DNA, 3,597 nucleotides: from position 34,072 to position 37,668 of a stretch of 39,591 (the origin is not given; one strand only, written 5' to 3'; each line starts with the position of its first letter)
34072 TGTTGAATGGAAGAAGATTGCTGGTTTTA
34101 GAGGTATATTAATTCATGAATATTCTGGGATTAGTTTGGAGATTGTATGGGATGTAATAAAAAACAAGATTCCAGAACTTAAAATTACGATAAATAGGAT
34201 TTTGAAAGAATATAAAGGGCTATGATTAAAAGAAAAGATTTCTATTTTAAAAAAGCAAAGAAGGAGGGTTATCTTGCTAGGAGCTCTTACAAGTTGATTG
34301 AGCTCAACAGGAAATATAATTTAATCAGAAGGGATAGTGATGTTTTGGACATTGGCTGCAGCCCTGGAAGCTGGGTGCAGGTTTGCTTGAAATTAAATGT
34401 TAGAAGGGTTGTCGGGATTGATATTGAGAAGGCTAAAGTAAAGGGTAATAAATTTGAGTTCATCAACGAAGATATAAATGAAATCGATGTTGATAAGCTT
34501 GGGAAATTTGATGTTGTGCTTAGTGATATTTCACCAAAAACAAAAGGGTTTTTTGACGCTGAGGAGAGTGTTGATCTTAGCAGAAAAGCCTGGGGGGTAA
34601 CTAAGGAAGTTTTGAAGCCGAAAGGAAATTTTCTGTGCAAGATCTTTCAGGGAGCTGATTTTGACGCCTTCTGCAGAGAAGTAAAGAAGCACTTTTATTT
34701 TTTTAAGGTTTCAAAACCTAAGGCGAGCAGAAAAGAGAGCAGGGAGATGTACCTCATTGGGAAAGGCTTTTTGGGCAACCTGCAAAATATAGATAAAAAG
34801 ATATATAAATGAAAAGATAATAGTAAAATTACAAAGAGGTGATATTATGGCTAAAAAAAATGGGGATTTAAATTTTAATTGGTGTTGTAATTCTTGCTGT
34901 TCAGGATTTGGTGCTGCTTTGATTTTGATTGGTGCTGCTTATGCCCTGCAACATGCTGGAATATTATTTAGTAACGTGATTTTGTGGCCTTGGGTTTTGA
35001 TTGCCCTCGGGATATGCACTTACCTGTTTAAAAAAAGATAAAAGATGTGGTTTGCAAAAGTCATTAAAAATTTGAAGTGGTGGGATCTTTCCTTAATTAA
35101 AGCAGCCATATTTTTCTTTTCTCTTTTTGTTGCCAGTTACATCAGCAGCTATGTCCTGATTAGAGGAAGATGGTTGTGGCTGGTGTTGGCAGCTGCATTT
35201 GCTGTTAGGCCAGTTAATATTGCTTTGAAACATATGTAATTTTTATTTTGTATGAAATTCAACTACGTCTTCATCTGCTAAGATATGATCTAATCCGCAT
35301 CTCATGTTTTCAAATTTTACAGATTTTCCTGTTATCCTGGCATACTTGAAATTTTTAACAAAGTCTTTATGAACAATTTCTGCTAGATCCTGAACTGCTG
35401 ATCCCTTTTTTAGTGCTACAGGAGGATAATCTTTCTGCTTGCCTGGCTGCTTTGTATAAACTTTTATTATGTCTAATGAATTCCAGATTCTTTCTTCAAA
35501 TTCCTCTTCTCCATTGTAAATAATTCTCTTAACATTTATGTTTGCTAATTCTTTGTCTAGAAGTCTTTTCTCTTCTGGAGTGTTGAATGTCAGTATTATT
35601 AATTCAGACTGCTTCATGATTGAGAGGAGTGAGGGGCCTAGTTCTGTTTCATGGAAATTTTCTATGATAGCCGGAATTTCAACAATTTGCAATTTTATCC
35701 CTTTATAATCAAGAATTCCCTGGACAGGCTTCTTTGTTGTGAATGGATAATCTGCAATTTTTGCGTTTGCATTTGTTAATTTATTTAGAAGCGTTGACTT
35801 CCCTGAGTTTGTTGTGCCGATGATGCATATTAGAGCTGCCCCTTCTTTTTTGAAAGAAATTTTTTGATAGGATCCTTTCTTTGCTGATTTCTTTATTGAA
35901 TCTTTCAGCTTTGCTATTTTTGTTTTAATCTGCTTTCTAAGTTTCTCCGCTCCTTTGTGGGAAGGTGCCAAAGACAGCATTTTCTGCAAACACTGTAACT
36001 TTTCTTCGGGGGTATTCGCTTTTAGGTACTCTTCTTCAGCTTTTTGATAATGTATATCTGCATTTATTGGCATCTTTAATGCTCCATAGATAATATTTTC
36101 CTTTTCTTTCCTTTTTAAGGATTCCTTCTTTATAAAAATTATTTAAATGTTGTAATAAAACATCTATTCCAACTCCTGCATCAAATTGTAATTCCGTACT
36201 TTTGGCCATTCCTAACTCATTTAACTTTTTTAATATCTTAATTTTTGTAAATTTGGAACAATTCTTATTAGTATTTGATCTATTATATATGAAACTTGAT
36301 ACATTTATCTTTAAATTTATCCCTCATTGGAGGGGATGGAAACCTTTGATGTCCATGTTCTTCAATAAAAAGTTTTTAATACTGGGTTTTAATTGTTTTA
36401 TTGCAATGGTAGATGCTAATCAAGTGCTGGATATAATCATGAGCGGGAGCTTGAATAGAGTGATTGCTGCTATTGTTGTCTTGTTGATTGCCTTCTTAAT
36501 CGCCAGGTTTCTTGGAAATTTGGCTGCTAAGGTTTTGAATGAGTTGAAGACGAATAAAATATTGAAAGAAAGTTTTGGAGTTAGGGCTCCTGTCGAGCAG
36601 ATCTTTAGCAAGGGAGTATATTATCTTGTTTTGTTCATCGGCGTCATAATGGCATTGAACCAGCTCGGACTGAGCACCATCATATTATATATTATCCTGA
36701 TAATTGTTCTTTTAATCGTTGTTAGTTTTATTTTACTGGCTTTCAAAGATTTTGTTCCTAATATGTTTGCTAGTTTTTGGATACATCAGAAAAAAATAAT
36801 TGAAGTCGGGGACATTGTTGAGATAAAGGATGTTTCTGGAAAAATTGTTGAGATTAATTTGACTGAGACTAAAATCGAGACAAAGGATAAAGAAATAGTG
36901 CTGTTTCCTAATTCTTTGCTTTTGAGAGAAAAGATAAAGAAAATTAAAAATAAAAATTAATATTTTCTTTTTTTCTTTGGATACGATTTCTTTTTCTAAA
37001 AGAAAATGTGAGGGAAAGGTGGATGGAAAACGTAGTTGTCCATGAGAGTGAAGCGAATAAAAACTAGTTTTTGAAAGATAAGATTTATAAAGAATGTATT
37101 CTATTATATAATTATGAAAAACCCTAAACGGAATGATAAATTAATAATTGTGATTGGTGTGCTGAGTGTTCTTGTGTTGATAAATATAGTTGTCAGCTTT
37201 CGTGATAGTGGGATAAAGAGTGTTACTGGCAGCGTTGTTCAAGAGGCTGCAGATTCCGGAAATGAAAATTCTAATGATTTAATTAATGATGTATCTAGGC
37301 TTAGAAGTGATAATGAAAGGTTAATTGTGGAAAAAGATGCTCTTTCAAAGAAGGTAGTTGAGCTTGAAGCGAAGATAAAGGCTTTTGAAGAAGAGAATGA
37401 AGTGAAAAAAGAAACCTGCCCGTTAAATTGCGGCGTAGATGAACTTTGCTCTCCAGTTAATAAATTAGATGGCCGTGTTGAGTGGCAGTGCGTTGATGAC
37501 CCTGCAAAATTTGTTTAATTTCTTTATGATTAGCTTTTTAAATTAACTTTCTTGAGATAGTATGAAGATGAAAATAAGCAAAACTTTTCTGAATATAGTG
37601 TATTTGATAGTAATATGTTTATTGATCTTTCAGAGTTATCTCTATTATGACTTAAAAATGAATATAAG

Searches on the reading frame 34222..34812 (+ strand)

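Call 56: search_protein_families(library=pfam, proteins=[window:34222-34812:+], max_evalue=0.001)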
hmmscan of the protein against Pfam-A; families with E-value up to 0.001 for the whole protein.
window:34222-34812:+ (196 aa): 5 families
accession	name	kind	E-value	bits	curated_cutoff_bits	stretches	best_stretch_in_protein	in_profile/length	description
PF01728.25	FtsJ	-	9.5e-47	159.7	24.1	1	17-183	1-181/181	FtsJ-like methyltransferase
PF13847.12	Methyltransf_31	-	2.9e-07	30.7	27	1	37-143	3-113/145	Methyltransferase domain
PF13649.12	Methyltransf_25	-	3.7e-06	28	27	1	41-101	1-70/97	Methyltransferase domain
PF13489.12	Methyltransf_23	-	6.6e-06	26.4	27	1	35-101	20-87/164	Methyltransferase domain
PF08241.18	Methyltransf_11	-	1.9e-05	25.6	21.2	1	42-103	1-68/95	Methyltransferase domain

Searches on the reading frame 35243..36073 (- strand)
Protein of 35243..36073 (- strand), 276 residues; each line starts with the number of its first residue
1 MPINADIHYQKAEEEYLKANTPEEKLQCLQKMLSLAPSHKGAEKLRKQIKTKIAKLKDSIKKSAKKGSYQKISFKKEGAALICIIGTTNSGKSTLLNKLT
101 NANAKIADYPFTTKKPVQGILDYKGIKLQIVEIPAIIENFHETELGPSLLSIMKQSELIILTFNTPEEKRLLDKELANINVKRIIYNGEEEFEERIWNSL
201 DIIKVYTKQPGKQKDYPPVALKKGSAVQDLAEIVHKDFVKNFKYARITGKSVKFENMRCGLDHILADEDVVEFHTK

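Call 56: search_protein_families(library=pfam, proteins=[window:35243-36073:-], max_evalue=0.001)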
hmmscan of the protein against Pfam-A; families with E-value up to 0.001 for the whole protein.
window:35243-36073:- (276 aa): 4 families
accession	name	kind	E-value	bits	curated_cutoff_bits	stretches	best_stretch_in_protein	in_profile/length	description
PF01926.29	MMR_HSR1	-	9.5e-21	74.5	21.9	1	82-180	2-100/113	50S ribosome-binding GTPase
PF02824.27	TGS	-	3.5e-16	59.4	22.2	1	203-275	1-60/60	TGS domain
PF02421.24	FeoB_N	-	3e-09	37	27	1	82-136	3-57/156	Ferrous iron transport protein B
PF00350.29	Dynamin_N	-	0.00088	19.8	27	1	82-118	1-37/168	Dynamin family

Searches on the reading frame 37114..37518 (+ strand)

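Call 56: search_protein_families(library=pfam, proteins=[window:37114-37518:+], max_evalue=0.001)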
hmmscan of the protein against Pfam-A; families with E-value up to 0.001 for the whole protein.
window:37114-37518:+ (134 aa): 1 family
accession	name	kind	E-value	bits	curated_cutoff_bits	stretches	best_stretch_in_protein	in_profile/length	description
PF20492.3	ERM_helical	-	9.9e-05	22.8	40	1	41-100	45-104/120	Ezrin/radixin/moesin, alpha-helical domain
